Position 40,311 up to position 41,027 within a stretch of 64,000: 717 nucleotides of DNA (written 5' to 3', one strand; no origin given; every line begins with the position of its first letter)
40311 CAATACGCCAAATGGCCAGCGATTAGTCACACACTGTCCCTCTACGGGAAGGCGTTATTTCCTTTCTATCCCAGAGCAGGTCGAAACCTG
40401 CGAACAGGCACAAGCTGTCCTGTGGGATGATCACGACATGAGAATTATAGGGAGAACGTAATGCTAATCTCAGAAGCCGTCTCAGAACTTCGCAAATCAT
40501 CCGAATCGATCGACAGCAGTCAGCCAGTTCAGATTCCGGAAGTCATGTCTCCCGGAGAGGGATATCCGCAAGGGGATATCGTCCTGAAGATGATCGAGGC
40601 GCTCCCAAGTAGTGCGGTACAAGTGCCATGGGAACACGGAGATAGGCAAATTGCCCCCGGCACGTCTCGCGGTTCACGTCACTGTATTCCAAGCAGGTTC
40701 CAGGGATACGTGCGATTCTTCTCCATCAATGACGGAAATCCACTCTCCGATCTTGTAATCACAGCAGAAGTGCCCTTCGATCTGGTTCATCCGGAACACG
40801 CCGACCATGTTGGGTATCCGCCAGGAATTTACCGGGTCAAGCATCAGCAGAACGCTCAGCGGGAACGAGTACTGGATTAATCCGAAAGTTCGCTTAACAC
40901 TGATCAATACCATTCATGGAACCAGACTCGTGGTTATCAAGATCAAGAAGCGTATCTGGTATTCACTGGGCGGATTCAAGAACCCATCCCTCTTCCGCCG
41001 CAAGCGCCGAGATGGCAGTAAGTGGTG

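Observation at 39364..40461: Protein with about 22 tandem tetrapeptide repeats ([A/D]-N-L-[W/G/R/S]) encoded by a 12-bp DNA tandem array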

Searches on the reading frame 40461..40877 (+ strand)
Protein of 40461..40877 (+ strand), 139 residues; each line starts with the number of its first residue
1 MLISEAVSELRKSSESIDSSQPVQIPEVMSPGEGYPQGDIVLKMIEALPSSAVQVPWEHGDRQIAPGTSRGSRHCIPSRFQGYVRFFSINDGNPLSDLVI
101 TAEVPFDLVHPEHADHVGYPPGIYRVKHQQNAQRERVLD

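Call 14: search_protein_families(library=phrogs, proteins=[window:40461-40877:+], max_evalue=0.001)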
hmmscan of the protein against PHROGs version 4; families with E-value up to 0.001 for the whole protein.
window:40461-40877:+ (139 aa): 0 families

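Call 47: search_protein_families(library=pfam, proteins=[window:40461-40877:+], max_evalue=1)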
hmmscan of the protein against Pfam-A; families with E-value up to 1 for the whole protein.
window:40461-40877:+ (139 aa): 0 families

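Call 48: find_homologous_proteins(query=window:40461-40877:+, max_evalue=0.001)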
Query window:40461-40877:+ (139 aa): 39 proteins with E <= 0.001 among 43 candidates.
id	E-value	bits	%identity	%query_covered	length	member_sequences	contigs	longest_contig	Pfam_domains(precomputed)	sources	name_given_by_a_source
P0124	1.3e-87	309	100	100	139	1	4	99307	-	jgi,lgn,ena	-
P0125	1.5e-48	182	62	96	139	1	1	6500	-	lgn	-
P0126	2.3e-48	182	59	99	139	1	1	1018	-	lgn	-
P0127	2.4e-47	178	58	99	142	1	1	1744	-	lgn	-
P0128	5.3e-47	177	58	99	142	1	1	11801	-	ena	-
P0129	8.5e-47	177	58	99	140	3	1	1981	-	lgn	-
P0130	2.1e-46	175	58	99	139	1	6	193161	-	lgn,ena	-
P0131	5.3e-46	174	59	99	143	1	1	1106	-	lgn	-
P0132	2.1e-45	172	60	99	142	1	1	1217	-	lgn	-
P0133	2.7e-45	172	57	99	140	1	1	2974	-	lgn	-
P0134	2.3e-44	169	58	100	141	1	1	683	-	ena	-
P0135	7.0e-44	167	55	99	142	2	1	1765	-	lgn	-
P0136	1.3e-43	166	56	99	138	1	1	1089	-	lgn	-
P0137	2.9e-43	165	56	99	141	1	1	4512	-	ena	-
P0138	1.2e-42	163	53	100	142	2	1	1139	-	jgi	-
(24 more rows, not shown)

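Call 70: predict_structure(alignment_id=A4)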
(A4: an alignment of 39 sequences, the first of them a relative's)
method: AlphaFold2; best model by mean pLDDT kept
length: 139 residues; sequences in the alignment: 39
mean_pLDDT: 88.5   pTM: 0.78
mean pLDDT of the five models: 88.5, 86.8, 86.5, 86.2, 85.8
residues with pLDDT >= 90: 87; 70-90: 36; 50-70: 13; < 50: 3
segments of 3 or more residues with pLDDT < 50: 69-71
pLDDT, mean of each block of 10 residues (from residue 1): 89 75 96 92 97 95 74 85 97 90 97 92 93 65
secondary structure, 60 per line:
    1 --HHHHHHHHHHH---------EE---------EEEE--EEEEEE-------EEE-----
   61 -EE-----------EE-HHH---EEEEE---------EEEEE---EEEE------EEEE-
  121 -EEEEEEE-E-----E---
elements in order: H3-13 E34-37 E40-45 E53-55 E84-88 E98-102 E106-109 E116-119 E122-128
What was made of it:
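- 40461..40880 (+): Partner gene, 139 aa, start overlapping the stop of the repeat gene by 1 nt (TAATG). Small beta-rich protein with invariant PQGD / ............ / HPEH / Q..R..D motifs. Member of the phrog_27831 family. AF2 pLDDT 88.5 (call 70).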

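Call 103: search_protein_families(library=padloc, proteins=[window:40461-40877:+], max_evalue=0.01)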
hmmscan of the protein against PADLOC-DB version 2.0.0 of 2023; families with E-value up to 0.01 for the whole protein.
window:40461-40877:+ (139 aa): 0 families
